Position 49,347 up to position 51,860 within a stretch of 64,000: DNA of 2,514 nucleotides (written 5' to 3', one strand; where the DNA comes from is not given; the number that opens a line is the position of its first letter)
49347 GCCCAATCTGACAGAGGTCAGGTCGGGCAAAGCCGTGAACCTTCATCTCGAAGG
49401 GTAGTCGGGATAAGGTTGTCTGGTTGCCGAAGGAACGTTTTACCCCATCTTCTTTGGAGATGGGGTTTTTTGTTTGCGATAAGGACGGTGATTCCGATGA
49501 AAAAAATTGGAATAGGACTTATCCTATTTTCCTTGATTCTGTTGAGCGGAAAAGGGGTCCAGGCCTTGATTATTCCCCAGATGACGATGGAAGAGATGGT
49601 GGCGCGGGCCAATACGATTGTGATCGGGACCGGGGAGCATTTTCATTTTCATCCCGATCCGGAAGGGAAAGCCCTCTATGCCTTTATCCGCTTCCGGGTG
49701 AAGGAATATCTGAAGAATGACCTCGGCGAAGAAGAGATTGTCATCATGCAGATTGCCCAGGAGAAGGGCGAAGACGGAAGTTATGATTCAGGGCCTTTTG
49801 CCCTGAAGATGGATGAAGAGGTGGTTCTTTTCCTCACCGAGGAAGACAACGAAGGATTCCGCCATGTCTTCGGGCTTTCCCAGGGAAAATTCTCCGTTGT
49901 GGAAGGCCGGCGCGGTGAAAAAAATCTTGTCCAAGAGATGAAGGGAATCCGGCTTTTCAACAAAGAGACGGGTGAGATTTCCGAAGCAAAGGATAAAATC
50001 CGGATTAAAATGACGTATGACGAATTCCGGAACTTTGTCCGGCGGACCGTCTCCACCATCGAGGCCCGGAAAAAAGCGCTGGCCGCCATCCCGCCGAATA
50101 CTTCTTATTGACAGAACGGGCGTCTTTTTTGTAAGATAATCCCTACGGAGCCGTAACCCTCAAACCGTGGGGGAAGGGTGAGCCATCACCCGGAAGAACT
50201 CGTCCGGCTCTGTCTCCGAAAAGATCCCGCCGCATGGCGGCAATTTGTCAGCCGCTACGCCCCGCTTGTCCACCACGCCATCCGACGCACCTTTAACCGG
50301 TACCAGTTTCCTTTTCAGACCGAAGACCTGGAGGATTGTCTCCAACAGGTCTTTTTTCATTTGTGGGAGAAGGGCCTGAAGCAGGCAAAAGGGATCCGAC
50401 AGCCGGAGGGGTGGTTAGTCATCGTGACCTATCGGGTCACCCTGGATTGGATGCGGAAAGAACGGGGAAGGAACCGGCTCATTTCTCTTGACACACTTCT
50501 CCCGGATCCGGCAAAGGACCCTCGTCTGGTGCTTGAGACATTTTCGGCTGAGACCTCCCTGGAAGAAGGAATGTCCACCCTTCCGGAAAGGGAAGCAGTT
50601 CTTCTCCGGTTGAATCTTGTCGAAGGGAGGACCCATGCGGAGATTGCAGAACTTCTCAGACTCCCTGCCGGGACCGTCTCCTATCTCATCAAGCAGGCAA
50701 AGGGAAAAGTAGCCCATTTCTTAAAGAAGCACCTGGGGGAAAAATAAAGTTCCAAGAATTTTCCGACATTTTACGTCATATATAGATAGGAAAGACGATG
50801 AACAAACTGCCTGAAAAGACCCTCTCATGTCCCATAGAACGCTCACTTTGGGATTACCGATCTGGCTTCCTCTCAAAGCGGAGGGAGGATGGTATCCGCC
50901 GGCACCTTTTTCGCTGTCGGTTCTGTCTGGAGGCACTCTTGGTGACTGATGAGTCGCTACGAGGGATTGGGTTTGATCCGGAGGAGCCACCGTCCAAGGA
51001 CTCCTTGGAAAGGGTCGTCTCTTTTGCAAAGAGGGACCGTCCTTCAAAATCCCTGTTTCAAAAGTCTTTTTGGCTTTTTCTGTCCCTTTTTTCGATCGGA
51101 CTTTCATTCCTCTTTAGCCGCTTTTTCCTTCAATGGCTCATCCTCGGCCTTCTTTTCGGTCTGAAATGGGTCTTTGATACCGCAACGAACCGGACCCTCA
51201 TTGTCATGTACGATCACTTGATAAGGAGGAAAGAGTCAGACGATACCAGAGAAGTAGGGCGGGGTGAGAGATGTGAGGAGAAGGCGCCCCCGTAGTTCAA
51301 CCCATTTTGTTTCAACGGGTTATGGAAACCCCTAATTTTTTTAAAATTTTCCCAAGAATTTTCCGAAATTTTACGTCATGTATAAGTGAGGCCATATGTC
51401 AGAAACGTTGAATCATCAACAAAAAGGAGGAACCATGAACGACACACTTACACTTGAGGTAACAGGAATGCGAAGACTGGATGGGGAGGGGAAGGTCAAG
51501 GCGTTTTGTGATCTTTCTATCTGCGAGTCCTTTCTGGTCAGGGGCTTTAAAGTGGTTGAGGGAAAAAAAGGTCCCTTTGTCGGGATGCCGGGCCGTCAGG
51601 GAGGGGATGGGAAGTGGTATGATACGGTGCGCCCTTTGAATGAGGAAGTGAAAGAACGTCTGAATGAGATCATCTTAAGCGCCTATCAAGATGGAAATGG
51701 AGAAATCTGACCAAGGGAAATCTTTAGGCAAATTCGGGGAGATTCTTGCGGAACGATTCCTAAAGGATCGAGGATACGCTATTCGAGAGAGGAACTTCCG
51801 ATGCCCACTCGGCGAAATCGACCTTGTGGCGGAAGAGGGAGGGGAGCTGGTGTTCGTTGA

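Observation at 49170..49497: Unidentified structured RNA of about 270 nt with perfect promoter and intrinsic terminator, 24 nt upstream of a secreted-protein gene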

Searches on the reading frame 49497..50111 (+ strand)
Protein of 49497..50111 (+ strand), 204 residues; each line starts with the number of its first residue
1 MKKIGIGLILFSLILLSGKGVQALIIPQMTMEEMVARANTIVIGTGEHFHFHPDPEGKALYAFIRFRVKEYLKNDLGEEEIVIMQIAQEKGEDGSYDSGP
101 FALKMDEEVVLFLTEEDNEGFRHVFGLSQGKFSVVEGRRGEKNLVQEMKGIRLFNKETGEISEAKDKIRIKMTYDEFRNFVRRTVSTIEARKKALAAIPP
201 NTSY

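Call 8: search_protein_families(library=pfam, proteins=[window:49497-50111:+], max_evalue=0.01)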
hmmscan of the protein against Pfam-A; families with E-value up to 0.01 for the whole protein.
window:49497-50111:+ (204 aa): 0 families

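Call 9: search_protein_families(library=ncbifam, proteins=[window:49497-50111:+], max_evalue=1)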
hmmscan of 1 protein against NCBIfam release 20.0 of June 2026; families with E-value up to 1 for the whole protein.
window:49497-50111:+ (204 aa): 0 families

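Call 12: find_homologous_proteins(query=window:49497-50111:+)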
Query window:49497-50111:+ (204 aa): 21 proteins with E <= 0.001 among 186 candidates.
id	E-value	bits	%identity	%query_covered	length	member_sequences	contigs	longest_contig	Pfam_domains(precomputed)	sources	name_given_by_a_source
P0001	1.3e-127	441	100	100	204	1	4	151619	-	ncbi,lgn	-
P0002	2.4e-76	274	60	100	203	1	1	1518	-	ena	-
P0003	1.5e-75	271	63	97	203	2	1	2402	-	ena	-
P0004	2.4e-75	270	62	96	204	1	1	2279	-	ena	-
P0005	8.4e-75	269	63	100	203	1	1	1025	-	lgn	-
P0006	1.9e-74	267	62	95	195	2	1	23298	-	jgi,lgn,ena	-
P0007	9.3e-74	265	59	100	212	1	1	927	-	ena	-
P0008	7.7e-73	262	61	100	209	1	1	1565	-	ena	-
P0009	1.4e-70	255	56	100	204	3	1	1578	-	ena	-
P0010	1.4e-69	252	58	100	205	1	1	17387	-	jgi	-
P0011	7.4e-68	246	60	100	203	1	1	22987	-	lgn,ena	-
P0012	4.0e-67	244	57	100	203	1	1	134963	-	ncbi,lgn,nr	ncbi:MAG: hypothetical protein HY590_07670 [Candidatus Omnitrophica bacterium]|nr:hypothetical prote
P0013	1.0e-64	236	56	100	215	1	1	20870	-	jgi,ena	-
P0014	5.3e-62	227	53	98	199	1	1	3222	-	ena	-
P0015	1.7e-58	215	53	100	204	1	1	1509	-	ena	-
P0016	2.0e-57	212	53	97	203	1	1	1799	-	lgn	-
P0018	7.9e-56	207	52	94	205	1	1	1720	-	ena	-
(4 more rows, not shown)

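Call 14: find_related_loci(query=A1, collection=genome_contigs, flank=4000)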
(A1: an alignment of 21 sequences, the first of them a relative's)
Query A1 (204 aa) in genome_contigs; peptide patterns used: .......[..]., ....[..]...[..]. (x = any residue, [..] = any of these).
177 stretches matched a pattern; 2 encode a relative of the query (tblastn E <= 1e-3); 2 distinct loci.
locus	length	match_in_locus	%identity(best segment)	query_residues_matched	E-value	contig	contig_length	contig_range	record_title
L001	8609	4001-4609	57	1-204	4e-76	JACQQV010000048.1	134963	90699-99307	MAG: Candidatus Omnitrophota bacterium isolate NC_groundwater_1342_Ag_S-0.2um_51_121 S_p2_S4_coassembly_k141_3381066, wh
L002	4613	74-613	55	1-181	4e-67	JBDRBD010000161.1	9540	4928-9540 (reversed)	MAG: Candidatus Omnitrophota bacterium isolate MEGAHIT-group-1.1039 k141_12963151, whole genome shotgun sequence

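Call 15: find_related_loci(query=A1, collection=metagenome_contigs, flank=4000)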
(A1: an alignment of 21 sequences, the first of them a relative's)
Query A1 (204 aa) in metagenome_contigs; peptide patterns used: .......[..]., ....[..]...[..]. (x = any residue, [..] = any of these).
280 stretches matched a pattern; 4 encode a relative of the query (tblastn E <= 1e-3); 4 distinct loci.
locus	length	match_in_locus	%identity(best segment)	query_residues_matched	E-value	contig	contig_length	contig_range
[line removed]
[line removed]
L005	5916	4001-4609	50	1-204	4e-65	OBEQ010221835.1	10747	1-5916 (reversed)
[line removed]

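Call 22: find_encoding_contigs(protein=P0001, flank=1500, max_places=4)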
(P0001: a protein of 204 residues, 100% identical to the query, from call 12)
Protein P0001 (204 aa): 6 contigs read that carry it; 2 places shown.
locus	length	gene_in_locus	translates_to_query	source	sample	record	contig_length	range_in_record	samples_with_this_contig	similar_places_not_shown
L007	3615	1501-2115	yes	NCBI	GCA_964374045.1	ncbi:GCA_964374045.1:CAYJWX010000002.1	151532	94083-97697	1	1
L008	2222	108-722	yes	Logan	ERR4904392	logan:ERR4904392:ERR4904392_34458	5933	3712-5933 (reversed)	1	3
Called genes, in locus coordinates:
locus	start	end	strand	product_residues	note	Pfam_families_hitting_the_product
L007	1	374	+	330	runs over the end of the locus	PF04166:PdxA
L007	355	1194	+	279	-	PF00398:RrnaAD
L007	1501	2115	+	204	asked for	-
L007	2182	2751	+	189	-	PF04542:Sigma70_r2 (weak), PF08281:Sigma70_r4_2, PF04545:Sigma70_r4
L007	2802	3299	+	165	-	-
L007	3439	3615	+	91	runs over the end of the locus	PF04026:SpoVG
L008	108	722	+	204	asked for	-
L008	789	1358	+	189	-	PF04542:Sigma70_r2 (weak), PF08281:Sigma70_r4_2, PF04545:Sigma70_r4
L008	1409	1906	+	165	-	-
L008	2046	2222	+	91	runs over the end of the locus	PF04026:SpoVG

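Call 23: find_encoding_contigs(protein=P0010, flank=3000, max_places=2)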
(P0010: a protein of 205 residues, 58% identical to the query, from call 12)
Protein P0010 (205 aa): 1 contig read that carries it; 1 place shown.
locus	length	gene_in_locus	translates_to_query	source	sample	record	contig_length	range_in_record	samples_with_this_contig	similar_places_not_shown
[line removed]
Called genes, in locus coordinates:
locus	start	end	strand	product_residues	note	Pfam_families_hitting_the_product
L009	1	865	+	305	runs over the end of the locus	PF13623:SurA_N_2, PF13624:SurA_N_3, PF09312:SurA_N, PF13145:Rotamase_2, PF13616:Rotamase_3, PF00639:Rotamase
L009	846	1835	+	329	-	PF04166:PdxA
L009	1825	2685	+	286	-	PF00398:RrnaAD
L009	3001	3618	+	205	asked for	-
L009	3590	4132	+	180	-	PF07963:N_methyl (weak)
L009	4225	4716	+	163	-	PF01613:Flavin_Reduct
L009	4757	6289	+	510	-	PF00989:PAS, PF13188:PAS_8 (weak), PF13426:PAS_9 (weak), PF08348:PAS_6 (faint), PF00512:HisKA, PF02518:HATPase_c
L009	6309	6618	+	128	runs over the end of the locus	PF00072:Response_reg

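Call 24: find_encoding_contigs(protein=P0011, flank=3000, max_places=2)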
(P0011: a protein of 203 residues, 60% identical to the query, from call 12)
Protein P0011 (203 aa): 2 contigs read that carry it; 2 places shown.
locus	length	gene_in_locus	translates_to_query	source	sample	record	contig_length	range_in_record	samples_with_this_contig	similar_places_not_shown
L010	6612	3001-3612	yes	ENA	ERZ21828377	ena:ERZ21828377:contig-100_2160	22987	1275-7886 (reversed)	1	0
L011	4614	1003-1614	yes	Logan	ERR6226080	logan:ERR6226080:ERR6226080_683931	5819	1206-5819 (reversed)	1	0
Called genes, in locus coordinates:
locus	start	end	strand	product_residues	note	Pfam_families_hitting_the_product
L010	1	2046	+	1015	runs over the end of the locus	PF22148:Fervidolysin_NPro-like (faint), PF00082:Peptidase_S8, PF26549:Tricorn_N (faint), PF00404:Dockerin_1 (weak)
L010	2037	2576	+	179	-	-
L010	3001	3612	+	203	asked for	-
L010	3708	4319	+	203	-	PF04542:Sigma70_r2 (weak), PF08281:Sigma70_r4_2, PF04545:Sigma70_r4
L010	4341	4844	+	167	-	-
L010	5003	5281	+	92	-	PF04026:SpoVG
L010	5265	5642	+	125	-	PF08378:NERD, PF02021:UPF0102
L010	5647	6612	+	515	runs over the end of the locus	PF13541:ChlI, PF00158:Sigma54_activat (weak), PF00493:MCM (faint), PF01078:Mg_chelatase, PF07728:AAA_5, PF13335:Mg_chelatase_C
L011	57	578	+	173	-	-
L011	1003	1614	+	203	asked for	-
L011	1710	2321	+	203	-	PF04542:Sigma70_r2 (weak), PF08281:Sigma70_r4_2, PF04545:Sigma70_r4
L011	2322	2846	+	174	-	-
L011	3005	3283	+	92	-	PF04026:SpoVG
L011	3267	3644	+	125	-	PF08378:NERD, PF02021:UPF0102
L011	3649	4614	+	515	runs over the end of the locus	PF13541:ChlI, PF00158:Sigma54_activat (weak), PF00493:MCM (faint), PF01078:Mg_chelatase, PF07728:AAA_5, PF13335:Mg_chelatase_C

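Call 25: find_encoding_contigs(protein=P0003, flank=2000, max_places=2)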
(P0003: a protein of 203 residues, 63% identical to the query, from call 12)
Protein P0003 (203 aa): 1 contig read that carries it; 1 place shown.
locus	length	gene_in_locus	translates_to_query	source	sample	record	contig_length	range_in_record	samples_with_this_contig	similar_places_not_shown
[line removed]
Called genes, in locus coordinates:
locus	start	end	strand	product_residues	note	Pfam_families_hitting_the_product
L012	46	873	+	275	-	PF00398:RrnaAD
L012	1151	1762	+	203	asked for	-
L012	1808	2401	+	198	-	?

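Call 26: find_encoding_contigs(protein=P0004, flank=2000, max_places=2)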
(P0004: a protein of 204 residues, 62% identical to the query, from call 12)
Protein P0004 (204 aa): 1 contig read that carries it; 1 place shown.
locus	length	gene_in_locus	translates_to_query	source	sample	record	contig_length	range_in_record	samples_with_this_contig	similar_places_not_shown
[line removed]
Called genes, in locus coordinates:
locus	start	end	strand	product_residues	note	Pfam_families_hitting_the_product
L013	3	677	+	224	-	?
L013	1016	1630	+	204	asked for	-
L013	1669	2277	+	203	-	?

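Call 27: find_encoding_contigs(protein=P0014, flank=2000, max_places=2)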
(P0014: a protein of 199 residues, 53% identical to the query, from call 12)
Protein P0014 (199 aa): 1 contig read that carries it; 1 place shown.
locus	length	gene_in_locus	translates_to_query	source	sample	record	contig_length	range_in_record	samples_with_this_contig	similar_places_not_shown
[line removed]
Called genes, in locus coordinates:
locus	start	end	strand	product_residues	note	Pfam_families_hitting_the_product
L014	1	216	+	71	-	?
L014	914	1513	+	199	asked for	-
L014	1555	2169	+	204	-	PF08281:Sigma70_r4_2, PF04545:Sigma70_r4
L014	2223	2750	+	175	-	-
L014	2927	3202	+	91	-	PF04026:SpoVG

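Call 28: find_encoding_contigs(protein=P0016, flank=2000, max_places=2)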
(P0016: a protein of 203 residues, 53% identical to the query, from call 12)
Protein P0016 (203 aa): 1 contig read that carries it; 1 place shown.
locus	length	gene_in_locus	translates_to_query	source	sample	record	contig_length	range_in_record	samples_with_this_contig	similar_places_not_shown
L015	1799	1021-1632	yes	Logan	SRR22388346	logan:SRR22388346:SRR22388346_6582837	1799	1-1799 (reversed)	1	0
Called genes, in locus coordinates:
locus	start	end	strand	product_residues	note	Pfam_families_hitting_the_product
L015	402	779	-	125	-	-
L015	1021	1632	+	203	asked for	-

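Call 29: find_encoding_contigs(protein=P0018, flank=2000, max_places=2)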
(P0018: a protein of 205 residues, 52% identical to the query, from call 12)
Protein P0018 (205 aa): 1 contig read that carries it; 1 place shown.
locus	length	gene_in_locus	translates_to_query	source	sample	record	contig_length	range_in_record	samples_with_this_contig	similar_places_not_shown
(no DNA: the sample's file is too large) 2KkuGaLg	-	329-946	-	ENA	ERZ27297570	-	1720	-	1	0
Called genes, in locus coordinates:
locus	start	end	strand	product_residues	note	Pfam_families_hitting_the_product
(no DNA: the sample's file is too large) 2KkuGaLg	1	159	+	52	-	?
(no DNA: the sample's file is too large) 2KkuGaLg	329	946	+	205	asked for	-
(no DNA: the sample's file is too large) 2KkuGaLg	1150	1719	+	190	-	?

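Call 30: find_encoding_contigs(protein=P0009, flank=2000, max_places=2)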
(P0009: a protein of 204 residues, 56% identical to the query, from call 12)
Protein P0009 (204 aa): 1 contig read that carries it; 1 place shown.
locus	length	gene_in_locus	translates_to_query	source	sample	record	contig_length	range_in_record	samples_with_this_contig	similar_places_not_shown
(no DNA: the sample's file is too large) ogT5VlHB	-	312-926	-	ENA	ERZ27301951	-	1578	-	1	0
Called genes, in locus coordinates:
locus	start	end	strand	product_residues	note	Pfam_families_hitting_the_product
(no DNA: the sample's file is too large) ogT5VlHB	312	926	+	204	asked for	-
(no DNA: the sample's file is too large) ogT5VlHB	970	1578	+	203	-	?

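Call 31: find_encoding_contigs(protein=P0008, flank=2000, max_places=2)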
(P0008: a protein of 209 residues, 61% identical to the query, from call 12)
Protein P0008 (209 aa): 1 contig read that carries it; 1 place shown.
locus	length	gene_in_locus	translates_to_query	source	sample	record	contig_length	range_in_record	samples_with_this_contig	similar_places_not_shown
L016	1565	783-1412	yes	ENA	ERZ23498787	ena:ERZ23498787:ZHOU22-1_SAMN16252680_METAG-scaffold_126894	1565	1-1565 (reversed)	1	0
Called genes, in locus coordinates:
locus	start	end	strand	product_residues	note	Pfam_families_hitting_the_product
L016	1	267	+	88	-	?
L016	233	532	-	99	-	-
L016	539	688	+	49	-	-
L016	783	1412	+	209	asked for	-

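Call 32: find_encoding_contigs(protein=P0002, flank=2000, max_places=2)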
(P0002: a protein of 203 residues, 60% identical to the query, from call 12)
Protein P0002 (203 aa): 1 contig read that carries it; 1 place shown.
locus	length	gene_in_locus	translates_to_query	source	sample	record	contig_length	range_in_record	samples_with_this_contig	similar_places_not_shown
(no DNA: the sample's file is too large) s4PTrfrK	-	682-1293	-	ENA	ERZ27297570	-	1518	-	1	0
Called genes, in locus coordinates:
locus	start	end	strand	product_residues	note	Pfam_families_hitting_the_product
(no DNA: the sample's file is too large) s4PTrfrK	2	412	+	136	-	?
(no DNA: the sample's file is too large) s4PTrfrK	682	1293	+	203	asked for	-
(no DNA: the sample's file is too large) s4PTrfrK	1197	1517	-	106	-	?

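Call 33: find_encoding_contigs(protein=P0015, flank=2000, max_places=2)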
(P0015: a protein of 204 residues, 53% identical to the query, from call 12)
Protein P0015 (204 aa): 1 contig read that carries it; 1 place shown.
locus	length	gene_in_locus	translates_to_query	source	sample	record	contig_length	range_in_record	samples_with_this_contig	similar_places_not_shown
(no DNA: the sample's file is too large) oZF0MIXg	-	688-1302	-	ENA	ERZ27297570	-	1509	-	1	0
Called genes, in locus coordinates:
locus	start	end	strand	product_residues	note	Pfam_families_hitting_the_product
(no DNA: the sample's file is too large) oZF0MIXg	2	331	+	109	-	?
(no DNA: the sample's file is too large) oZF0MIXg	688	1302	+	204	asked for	-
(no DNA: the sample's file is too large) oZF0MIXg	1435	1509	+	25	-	?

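Call 40: predict_structure(alignment_id=A1)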
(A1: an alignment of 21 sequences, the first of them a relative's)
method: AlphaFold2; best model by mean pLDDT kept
length: 204 residues; sequences in the alignment: 21
mean_pLDDT: 79.3   pTM: 0.73
mean pLDDT of the five models: 79.3, 46.3, 45.6, 41.2, 39.5
residues with pLDDT >= 90: 59; 70-90: 101; 50-70: 23; < 50: 21
segments of 3 or more residues with pLDDT < 50: 1-7, 10-22
pLDDT, mean of each block of 10 residues (from residue 1): 47 44 69 91 89 81 90 94 82 74 83 90 80 88 83 82 67 90 93 79 52
secondary structure, 60 per line:
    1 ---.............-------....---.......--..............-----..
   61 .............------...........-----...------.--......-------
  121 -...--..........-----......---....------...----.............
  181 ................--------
elements in order: H4-16 E24-27 H31-37 E40-53 E59-73 E80-90 E96-98 E108-113 E122-124 H127-130 E131-136 E142-147 E151-154 E161-163 E168-173 H174-196

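Call 46: fold_search(model_id=the predicted structure, library=pdb)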
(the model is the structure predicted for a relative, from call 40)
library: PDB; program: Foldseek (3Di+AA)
matches with E <= 10: 854; with E <= 0.001: 0
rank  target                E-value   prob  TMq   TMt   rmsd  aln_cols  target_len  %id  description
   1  1pxu                  1.4e-03  1.00  0.33  0.49   6.0       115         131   17  Crystal structure of chicken NtA from a eukaryotic source at 2.2A resolution (released 2004-06-29)
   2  3i70                  2.3e-03  1.00  0.33  0.51   5.9       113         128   17  Long-wavelength structure of NtA (released 2010-03-02)
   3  1jc7                  2.5e-03  1.00  0.33  0.51   4.3       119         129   16  The Laminin-Binding Domain of Agrin is Structurally Related to N-TIMP-1 (released 2001-08-08)
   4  1jb3                  4.8e-03  1.00  0.32  0.49   5.8       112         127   17  The Laminin-Binding Domain of Agrin is structurally related to N-TIMP-1 (released 2001-08-08)
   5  3ma2_C                1.1e-02  1.00  0.33  0.53   4.7       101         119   11  Complex membrane type-1 matrix metalloproteinase (MT1-MMP) with tissue inhibitor of metalloproteinase-1 (TIMP-1) (released 2010-06-30)
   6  9sos                  1.2e-02  0.99  0.30  0.34   5.7       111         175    9  Tissue Inhibitor of Matrix Metalloproteinase-1 (TIMP-1) (released 2025-09-24)
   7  5g06_I                1.5e-02  0.95  0.28  0.26  10.6       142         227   10  Cryo-EM structure of yeast cytoplasmic exosome (released 2016-06-15)
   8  7s7l_B                2.2e-02  1.00  0.30  0.35   5.4       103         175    8  Complex of tissue inhibitor of metalloproteinases-1 (TIMP-1) mutant (L34G/M66S/E67Y/L133N/S155L) with matrix metallopr (released 2022-03-16)
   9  2j0t_D                2.4e-02  0.99  0.31  0.46   5.7       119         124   10  Crystal Structure of the Catalytic Domain of MMP-1 in Complex with the Inhibitory Domain of TIMP-1 (released 2006-10-18)
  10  3ma2_B                2.6e-02  1.00  0.34  0.55   5.1       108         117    8  Complex membrane type-1 matrix metalloproteinase (MT1-MMP) with tissue inhibitor of metalloproteinase-1 (TIMP-1) (released 2010-06-30)
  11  7s7m_B                2.6e-02  1.00  0.30  0.34   5.4        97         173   10  Complex of tissue inhibitor of metalloproteinases-1 (TIMP-1) mutant (L34G/M66D/T98G/P131S/Q153N) with matrix metallopr (released 2022-03-16)
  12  9sop_A                2.6e-02  0.99  0.27  0.31   5.4       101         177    8  Tissue inhibitor of metalloproteinase-1 (TIMP-1) (released 2025-09-24)
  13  9sop_B                2.8e-02  1.00  0.30  0.34   5.1        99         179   10  Tissue inhibitor of metalloproteinase-1 (TIMP-1) (released 2025-09-24)
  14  6n9d_B                2.9e-02  0.99  0.30  0.34   5.5       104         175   10  Complex of tissue inhibitor of metalloproteinases-1 (TIMP-1) mutant (L34G/L133P/L151C/G154A) with matrix metalloprotei (released 2019-05-15)
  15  1br9                  4.7e-02  0.96  0.27  0.29   6.7       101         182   15  HUMAN TISSUE INHIBITOR OF METALLOPROTEINASE-2 (released 1999-05-04)
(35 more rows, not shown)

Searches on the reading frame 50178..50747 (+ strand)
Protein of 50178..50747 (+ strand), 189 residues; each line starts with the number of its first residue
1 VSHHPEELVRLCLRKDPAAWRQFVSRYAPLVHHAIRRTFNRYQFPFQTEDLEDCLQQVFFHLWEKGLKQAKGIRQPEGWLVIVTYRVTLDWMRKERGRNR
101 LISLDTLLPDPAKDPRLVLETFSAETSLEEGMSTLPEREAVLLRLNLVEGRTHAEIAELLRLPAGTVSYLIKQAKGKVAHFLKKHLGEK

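Call 8: search_protein_families(library=pfam, proteins=[window:50178-50747:+], max_evalue=0.01)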
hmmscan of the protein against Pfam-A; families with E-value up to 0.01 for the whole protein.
window:50178-50747:+ (189 aa): 3 families
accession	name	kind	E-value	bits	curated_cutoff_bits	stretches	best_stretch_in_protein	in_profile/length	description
PF08281.18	Sigma70_r4_2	-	6.6e-10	38.9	25.7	1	128-177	4-53/54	Sigma-70, region 4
PF04545.22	Sigma70_r4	-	3.2e-08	33.4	24.1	1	132-177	2-47/50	Sigma-70, region 4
PF04542.20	Sigma70_r2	-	7.1e-07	29.4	24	1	24-96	2-69/71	Sigma-70 region 2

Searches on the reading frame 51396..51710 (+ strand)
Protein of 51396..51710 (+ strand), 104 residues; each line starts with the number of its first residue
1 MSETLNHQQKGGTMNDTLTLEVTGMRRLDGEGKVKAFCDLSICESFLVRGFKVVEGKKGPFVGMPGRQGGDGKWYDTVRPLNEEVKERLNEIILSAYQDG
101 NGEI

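Call 8: search_protein_families(library=pfam, proteins=[window:51396-51710:+], max_evalue=0.01)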
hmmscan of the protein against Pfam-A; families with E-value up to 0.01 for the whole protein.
window:51396-51710:+ (104 aa): 1 family
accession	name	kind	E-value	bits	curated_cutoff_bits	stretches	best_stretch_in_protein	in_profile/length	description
PF04026.17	SpoVG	-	3.8e-19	69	29.6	1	25-98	8-81/82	SpoVG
